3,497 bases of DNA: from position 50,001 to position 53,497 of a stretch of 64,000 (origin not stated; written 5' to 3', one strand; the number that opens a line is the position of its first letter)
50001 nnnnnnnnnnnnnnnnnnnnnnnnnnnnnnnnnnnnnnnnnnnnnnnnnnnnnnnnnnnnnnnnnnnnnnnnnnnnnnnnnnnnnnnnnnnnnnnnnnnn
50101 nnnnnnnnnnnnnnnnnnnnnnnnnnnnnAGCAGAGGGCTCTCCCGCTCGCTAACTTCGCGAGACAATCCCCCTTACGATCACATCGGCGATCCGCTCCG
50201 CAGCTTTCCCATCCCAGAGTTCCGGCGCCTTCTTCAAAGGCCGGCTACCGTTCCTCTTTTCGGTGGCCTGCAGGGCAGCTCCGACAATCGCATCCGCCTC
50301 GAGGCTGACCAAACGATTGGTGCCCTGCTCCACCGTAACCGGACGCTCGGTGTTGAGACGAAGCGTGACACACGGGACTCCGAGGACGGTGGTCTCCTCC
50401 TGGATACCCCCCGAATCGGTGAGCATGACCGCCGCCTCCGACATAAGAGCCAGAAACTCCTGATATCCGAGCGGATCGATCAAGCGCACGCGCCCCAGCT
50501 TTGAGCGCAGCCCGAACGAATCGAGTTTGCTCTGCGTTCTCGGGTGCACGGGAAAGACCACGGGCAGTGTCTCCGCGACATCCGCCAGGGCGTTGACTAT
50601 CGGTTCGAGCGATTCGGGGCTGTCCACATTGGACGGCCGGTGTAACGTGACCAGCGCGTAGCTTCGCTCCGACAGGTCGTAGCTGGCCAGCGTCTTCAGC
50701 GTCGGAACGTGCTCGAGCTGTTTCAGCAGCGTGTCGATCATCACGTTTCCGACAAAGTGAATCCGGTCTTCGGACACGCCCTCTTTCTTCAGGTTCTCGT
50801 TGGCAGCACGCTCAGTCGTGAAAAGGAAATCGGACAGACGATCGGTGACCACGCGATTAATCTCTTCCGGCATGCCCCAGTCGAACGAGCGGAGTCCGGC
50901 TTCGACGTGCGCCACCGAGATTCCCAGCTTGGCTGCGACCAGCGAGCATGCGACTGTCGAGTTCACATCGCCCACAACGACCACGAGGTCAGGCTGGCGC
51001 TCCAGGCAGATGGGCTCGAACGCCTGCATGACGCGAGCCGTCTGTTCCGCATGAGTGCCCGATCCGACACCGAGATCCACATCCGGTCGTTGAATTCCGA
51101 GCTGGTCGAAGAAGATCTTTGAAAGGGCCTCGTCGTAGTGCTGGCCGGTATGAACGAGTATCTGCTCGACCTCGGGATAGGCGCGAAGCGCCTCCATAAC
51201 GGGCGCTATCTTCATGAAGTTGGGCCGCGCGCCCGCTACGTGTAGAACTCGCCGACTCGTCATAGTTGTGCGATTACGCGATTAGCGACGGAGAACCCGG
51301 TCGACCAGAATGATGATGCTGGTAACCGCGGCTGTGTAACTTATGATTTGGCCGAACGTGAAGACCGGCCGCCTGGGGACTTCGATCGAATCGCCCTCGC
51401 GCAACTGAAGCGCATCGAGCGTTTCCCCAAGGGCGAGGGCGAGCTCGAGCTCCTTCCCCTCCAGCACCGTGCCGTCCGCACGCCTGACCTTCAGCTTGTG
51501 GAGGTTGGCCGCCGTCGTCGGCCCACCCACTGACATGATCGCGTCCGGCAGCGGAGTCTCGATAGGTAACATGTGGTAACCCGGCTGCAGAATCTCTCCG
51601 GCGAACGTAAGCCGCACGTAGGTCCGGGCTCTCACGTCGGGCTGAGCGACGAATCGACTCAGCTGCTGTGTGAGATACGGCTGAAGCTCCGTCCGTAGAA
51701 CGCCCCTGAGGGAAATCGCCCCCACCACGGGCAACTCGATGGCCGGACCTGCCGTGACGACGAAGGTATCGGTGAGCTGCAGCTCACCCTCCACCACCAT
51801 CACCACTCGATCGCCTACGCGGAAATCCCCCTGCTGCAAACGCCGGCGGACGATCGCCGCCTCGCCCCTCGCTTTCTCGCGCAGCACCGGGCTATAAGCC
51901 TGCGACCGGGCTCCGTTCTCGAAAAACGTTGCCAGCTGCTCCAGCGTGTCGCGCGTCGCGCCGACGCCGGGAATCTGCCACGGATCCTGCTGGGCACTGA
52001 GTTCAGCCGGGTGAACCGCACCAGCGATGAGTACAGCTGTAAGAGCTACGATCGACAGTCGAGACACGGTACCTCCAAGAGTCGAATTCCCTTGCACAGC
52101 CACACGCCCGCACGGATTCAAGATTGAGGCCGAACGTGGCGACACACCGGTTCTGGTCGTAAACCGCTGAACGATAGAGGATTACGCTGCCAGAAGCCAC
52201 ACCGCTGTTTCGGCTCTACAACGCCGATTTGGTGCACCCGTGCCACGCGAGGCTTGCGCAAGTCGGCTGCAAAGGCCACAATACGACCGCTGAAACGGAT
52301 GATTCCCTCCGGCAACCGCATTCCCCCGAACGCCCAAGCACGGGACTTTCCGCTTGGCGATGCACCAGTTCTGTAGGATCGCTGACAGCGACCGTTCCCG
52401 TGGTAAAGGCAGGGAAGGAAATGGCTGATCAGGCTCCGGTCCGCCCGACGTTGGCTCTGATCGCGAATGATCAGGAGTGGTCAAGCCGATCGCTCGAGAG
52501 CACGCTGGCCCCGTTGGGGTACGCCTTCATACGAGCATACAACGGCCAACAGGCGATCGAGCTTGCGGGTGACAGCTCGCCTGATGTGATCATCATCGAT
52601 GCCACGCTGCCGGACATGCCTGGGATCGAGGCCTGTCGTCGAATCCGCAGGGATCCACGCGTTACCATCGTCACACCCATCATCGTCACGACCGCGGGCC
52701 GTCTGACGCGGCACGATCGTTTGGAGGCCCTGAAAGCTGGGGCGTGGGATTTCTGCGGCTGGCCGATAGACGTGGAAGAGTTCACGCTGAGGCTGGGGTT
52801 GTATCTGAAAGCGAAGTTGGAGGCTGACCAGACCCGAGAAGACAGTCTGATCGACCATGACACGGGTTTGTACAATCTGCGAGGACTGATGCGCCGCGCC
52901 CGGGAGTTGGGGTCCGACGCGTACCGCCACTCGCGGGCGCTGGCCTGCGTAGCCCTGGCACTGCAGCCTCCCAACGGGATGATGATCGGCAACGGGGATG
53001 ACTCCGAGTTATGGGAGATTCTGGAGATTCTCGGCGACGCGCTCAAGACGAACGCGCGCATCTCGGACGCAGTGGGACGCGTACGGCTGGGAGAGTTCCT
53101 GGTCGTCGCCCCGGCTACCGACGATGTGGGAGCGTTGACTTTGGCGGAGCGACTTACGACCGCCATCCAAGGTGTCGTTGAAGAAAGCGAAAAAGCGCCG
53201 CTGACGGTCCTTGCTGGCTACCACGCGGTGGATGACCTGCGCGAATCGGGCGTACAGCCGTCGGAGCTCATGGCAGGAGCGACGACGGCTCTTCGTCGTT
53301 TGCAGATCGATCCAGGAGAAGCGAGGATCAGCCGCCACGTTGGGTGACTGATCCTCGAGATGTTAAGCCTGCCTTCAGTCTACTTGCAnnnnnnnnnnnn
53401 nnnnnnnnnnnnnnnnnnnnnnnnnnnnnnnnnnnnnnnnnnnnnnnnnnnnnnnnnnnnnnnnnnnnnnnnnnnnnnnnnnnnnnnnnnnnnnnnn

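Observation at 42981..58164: Duplicated regulatory cassette (RR-degenerate-GGDEF / divergent Wzc-like BY-kinase / sigma-54 activator) framing the exopolysaccharide export genes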

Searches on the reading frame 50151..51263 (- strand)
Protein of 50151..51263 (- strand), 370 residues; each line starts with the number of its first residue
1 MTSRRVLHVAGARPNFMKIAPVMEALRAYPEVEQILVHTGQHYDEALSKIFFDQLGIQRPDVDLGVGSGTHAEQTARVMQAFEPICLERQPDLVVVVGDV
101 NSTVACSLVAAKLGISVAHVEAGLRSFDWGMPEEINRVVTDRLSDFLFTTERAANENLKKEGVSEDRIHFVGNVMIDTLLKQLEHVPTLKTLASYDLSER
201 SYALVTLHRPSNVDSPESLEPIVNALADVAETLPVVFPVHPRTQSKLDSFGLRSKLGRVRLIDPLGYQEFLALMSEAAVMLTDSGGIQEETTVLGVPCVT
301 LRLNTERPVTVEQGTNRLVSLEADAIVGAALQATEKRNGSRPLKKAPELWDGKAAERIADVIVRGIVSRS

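Call 7: search_protein_families(library=pfam, proteins=[window:50151-51263:-], max_evalue=0.01)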
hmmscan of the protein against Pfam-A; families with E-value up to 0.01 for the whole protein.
window:50151-51263:- (370 aa): 2 families
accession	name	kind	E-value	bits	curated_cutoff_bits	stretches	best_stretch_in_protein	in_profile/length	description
PF02350.25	Epimerase_2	-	2.2e-112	375.8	30.6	1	25-362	2-346/347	UDP-N-acetylglucosamine 2-epimerase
PF13579.12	Glyco_trans_4_4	-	0.0011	19.8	29.7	1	76-173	57-157/158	Glycosyl transferase 4-like domain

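Call 8: search_protein_families(library=ncbifam, proteins=[window:50151-51263:-], max_evalue=0.01)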
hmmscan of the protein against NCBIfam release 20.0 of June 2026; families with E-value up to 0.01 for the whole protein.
window:50151-51263:- (370 aa): 3 families
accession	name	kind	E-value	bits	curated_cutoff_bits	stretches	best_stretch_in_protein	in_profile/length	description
TIGR00236.1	wecB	equivalog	2.4e-102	342.8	210.15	1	6-362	3-362/366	non-hydrolyzing UDP-N-acetylglucosamine 2-epimerase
TIGR03568.1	NeuC_NnaA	equivalog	4.3e-28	98.2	235.9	1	4-361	1-364/365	UDP-N-acetylglucosamine 2-epimerase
TIGR03492.1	TIGR03492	hypoth_equivalog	0.0093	14.7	219.2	0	146-237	163-241/396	lipid-A-disaccharide synthase-related protein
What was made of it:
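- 50151..51263 (-): wecB, a non-hydrolysing UDP-GlcNAc 2-epimerase. TIGR00236 342.8 bits against a cutoff of 210 (call 8).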

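Call 9: find_encoding_contigs(protein=window:50151-51263:-, flank=10000, max_places=4)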
Protein window:50151-51263:- (370 aa): no gene with exactly this product is on record in the collection.
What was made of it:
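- Tried and rejected: Exact-protein look-up of the window wecB found nothing (call 9).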

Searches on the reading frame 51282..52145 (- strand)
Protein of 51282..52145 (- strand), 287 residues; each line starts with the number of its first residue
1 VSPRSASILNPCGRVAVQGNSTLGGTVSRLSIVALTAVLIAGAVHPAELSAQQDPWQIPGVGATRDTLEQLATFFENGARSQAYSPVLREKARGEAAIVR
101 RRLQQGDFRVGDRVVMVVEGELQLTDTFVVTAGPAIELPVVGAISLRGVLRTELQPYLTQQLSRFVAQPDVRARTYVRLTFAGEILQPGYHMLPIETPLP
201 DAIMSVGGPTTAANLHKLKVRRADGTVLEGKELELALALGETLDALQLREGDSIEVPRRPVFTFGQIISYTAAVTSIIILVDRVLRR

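Call 7: search_protein_families(library=pfam, proteins=[window:51282-52145:-], max_evalue=0.01)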
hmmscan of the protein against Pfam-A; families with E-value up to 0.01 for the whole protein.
window:51282-52145:- (287 aa): 2 families
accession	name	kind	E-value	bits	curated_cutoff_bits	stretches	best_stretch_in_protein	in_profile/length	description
PF02563.21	Poly_export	-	1.9e-07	31.6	28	1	109-172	10-73/77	Polysaccharide biosynthesis/export protein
PF10531.15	SLBB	-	1.5e-06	28.4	27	1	182-227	5-51/55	SLBB domain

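Call 8: search_protein_families(library=ncbifam, proteins=[window:51282-52145:-], max_evalue=0.01)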
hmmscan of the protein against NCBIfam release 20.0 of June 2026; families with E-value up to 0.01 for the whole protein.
window:51282-52145:- (287 aa): 3 families
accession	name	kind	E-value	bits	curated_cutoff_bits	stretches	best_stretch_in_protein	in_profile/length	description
TIGR03027.2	pepcterm_export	equivalog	1.4e-05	24.8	180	1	111-258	8-166/169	XrtA/PEP-CTERM system exopolysaccharide export protein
TIGR03028.1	EpsE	equivalog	9.7e-05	21.8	262.65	1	110-263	6-166/239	polysaccharide export protein EpsE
NF011658.0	PRK15078.1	subfamily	0.0012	17.7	333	1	130-264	120-260/380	polysaccharide export protein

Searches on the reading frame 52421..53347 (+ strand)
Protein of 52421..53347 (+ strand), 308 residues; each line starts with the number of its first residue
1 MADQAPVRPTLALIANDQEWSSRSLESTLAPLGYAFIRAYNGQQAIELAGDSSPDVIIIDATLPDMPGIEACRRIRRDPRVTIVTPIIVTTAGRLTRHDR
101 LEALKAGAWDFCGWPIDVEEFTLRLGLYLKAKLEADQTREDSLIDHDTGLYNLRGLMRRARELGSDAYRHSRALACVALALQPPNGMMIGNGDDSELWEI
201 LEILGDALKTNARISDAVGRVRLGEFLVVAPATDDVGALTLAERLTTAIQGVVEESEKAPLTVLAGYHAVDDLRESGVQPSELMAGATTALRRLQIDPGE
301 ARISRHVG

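Call 7: search_protein_families(library=pfam, proteins=[window:52421-53347:+], max_evalue=0.01)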
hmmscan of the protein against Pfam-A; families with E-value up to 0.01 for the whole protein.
window:52421-53347:+ (308 aa): 2 families
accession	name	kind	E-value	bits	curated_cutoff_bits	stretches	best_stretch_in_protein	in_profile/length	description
PF00072.30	Response_reg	-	4.8e-17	62.6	30.2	1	13-122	2-107/111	Response regulator receiver domain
PF00990.26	GGDEF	-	2.5e-07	31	23.8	1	144-294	3-154/161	Diguanylate cyclase, GGDEF domain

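Call 8: search_protein_families(library=ncbifam, proteins=[window:52421-53347:+], max_evalue=0.01)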
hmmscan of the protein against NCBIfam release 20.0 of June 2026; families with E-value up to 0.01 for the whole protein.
window:52421-53347:+ (308 aa): 88 families (the best 25 are shown)
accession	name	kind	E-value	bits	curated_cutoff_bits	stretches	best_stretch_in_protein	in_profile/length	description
NF007135.0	PRK09581.1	equivalog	4.3e-26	91.7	474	2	13-131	6-122/457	PleD family two-component system response regulator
NF047654.1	DiguCycDgcRLepto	equivalog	1.6e-19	69.9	500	1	13-258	6-248/295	diguanylate cyclase DgcR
TIGR02154.1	PhoB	equivalog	1e-15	57.7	296.2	1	13-135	6-126/226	phosphate regulon transcriptional regulator PhoB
NF045944.1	ResRegRpaBCyano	equivalog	9.4e-15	54.6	330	1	13-137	1-120/229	response regulator transcription factor RpaB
NF008469.0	PRK11361.1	equivalog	1.7e-14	53.4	714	1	12-126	7-117/461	acetoacetate metabolism transcriptional regulator AtoC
NF041866.1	EpsW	equivalog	7.2e-14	51.5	200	1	16-132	12-128/131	exopolysaccharide biosynthesis response regulator EpsW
NF040689.1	MtrAB_MtrA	equivalog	1.2e-13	50.9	300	1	14-133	3-117/219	MtrAB system response regulator MtrA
NF041733.1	resp_reg_CseB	equivalog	2e-13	50.3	350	1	13-140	4-126/228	two-component system response regulator CseB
NF040534.1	resp_reg_YycF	equivalog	5.8e-13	48.6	340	1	16-139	7-125/231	response regulator YycF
NF045914.1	RespRegNblR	equivalog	1.6e-12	47.6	300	1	7-136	5-129/228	response regulator transcription factor NblR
NF012227.0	AdeR_RR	equivalog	1.7e-12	47.4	340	1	25-144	27-141/239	efflux system response regulator transcription factor AdeR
NF008296.0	PRK11083.1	equivalog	7.7e-12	45.1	273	1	13-134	7-123/228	two-component system response regulator CreB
NF045505.1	RR_RssB_Pseudo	equivalog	1.8e-11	43.7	700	1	13-117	9-109/394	two-component system response regulator RssB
NF045991.1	RespRegCtrARhodob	equivalog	2.6e-11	43.7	350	1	13-125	4-112/224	response regulator transcription factor CtrA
NF008318.0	PRK11107.1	equivalog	5.4e-11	41.3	890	1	38-130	696-786/920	two-component sensor histidine kinase BarA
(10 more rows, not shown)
